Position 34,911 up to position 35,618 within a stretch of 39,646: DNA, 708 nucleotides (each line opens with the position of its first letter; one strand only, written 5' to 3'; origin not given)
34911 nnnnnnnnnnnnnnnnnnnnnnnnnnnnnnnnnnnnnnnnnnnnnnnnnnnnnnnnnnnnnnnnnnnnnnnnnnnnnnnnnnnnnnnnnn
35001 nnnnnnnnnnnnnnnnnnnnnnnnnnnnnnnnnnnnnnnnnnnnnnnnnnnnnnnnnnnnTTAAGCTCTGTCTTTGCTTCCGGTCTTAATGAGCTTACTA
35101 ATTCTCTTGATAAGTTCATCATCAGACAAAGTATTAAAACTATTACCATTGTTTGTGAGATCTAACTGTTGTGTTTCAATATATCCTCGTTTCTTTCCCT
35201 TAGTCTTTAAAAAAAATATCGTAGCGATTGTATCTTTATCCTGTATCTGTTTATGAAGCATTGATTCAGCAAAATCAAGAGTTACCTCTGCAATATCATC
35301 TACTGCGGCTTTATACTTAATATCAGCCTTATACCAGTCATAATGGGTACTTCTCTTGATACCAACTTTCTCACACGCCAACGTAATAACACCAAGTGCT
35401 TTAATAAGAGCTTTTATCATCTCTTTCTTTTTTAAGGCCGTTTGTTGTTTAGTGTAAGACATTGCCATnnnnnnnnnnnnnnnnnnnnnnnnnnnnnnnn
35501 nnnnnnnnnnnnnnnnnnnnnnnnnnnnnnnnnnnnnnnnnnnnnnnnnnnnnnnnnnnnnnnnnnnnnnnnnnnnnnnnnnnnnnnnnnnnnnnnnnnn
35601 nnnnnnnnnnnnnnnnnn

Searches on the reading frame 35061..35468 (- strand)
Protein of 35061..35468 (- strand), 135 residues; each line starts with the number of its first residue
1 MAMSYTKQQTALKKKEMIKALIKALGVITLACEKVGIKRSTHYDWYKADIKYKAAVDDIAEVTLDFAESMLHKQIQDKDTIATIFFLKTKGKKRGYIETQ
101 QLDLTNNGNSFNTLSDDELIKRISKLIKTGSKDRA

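Call 49: search_protein_families(library=pfam, proteins=[window:35061-35468:-], max_evalue=0.01)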
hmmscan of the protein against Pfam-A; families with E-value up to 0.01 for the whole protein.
window:35061-35468:- (135 aa): 2 families
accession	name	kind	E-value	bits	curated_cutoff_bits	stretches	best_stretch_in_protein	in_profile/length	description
PF24905.1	TTC3_9th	-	0.0023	18.1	27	1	105-128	30-53/60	TTC3, helical domain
PF10079.15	Rossmann-like_BshC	-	0.0036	17.2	27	1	10-125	212-324/380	Bacillithiol biosynthesis BshC, N-terminal Rossmann-like domain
